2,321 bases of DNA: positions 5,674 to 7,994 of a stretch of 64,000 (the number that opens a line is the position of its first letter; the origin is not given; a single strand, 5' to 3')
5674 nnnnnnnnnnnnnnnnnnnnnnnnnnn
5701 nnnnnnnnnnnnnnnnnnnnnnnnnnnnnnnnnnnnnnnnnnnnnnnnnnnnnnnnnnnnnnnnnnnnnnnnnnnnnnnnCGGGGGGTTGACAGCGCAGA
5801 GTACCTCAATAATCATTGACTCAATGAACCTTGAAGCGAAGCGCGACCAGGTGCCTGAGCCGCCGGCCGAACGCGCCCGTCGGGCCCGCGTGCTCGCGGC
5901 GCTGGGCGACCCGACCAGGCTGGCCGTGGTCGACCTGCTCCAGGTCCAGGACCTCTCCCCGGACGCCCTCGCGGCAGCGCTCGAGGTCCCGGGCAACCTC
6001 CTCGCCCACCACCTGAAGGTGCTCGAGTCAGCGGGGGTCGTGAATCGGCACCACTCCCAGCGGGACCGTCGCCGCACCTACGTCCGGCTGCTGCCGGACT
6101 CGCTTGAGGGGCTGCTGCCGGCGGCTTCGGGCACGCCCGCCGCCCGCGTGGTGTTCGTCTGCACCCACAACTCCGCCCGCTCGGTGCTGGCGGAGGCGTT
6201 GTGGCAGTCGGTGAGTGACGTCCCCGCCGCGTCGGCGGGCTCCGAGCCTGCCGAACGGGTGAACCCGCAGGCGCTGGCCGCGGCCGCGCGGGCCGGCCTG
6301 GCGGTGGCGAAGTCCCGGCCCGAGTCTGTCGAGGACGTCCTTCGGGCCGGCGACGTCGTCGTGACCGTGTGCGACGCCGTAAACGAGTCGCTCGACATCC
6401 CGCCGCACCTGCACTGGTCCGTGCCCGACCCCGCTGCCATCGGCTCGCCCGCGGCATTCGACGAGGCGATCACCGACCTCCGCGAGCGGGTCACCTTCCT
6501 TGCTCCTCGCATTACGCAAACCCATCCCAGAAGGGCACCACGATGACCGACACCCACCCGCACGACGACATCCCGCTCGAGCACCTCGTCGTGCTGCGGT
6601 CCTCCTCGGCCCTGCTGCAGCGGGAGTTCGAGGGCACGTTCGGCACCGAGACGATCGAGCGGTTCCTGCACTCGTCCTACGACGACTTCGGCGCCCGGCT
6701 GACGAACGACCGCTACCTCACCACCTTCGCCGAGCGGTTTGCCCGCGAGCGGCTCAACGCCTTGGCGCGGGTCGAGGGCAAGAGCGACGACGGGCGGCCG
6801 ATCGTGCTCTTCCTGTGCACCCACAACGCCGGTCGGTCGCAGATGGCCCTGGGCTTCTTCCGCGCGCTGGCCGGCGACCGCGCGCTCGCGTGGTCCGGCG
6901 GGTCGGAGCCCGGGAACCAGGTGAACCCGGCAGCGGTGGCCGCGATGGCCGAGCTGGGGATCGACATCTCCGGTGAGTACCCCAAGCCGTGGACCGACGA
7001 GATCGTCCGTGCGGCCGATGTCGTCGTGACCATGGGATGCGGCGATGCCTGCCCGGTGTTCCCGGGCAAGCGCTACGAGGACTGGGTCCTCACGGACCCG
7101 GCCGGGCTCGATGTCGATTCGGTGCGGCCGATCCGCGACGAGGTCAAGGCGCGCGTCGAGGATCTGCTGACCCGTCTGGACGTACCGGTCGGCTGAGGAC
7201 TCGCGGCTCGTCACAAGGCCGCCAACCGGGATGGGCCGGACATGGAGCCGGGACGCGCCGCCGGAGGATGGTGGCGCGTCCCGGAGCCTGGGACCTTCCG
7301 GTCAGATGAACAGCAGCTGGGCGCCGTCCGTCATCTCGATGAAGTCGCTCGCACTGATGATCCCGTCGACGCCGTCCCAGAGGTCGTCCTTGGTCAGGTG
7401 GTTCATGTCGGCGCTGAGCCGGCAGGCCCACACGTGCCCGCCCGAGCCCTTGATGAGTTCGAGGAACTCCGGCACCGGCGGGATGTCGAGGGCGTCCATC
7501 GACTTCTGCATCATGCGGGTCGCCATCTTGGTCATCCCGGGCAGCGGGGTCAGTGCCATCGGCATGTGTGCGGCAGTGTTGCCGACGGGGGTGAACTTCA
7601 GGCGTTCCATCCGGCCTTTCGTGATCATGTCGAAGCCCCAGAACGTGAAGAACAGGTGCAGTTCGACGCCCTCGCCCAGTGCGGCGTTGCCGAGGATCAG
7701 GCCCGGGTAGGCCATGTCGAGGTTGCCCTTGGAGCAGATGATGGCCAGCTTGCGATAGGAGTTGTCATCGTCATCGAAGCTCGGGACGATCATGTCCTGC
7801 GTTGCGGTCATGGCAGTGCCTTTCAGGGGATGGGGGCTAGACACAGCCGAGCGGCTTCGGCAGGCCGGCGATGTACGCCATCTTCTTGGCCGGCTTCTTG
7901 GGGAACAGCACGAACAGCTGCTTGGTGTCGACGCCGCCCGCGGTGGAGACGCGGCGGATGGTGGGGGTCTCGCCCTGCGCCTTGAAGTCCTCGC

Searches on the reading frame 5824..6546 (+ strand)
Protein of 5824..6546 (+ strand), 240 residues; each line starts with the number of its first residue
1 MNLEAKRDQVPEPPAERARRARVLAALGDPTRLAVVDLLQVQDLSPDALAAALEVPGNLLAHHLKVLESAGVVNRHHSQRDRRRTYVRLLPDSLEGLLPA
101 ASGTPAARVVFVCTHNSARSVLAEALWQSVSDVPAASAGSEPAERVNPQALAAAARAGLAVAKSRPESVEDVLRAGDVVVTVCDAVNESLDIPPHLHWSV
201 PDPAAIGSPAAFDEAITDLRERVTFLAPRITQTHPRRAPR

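Call 62: search_protein_families(library=pfam, proteins=[window:5824-6546:+], max_evalue=0.00001)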
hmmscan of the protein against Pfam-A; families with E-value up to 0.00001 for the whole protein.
window:5824-6546:+ (240 aa): 3 families
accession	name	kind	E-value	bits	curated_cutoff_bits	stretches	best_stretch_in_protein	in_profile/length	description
PF01451.26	LMWPc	-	4.1e-12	47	23.2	1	109-224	1-141/144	Low molecular weight phosphotyrosine protein phosphatase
PF12840.13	HTH_20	-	3.6e-09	36.9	27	1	27-75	1-50/51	Helix-turn-helix domain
PF01022.26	HTH_5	-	1.3e-06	28.6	22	1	29-74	1-46/47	Bacterial regulatory protein, arsR family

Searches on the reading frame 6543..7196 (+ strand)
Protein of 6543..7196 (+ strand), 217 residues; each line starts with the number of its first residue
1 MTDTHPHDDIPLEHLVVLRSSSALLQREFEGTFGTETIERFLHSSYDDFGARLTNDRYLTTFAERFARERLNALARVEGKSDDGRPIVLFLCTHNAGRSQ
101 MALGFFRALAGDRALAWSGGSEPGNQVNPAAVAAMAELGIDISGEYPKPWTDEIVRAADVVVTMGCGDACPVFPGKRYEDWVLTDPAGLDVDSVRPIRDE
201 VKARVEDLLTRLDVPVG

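Call 62: search_protein_families(library=pfam, proteins=[window:6543-7196:+], max_evalue=0.00001)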
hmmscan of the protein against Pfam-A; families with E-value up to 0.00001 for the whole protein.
window:6543-7196:+ (217 aa): 2 families
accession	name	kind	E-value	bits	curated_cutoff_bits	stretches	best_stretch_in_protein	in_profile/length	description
PF01451.26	LMWPc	-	1.6e-18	67.7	23.2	1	88-209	1-144/144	Low molecular weight phosphotyrosine protein phosphatase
PF21234.2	Phosphatase-like_N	-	1.3e-12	48.3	27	1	22-75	5-58/58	Protein-tyrosine-phosphatase-like, N-terminal domain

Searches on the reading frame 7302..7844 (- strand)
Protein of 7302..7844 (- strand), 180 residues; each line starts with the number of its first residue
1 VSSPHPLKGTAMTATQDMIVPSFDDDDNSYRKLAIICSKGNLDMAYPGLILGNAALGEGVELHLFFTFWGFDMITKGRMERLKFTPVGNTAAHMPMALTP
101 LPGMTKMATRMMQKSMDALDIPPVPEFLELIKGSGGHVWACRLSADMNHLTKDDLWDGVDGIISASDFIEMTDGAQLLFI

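Call 62: search_protein_families(library=pfam, proteins=[window:7302-7844:-], max_evalue=0.00001)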
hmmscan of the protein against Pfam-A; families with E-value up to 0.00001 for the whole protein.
window:7302-7844:- (180 aa): 1 family
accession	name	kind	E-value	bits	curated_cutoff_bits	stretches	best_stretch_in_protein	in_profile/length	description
PF13686.11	DrsE_2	-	2e-29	103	25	1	31-174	3-150/156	DsrE/DsrF/DrsH-like family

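Call 87: search_protein_families(library=ncbifam, proteins=[window:7302-7844:-], max_evalue=0.00001)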
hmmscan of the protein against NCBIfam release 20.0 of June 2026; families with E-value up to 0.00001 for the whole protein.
window:7302-7844:- (180 aa): 1 family
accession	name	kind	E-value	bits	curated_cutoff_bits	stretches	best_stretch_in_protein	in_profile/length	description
NF047629.1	SulfCarrDsrE2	equivalog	1.9e-27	96.4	210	1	31-175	4-153/159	sulfur carrier protein DsrE2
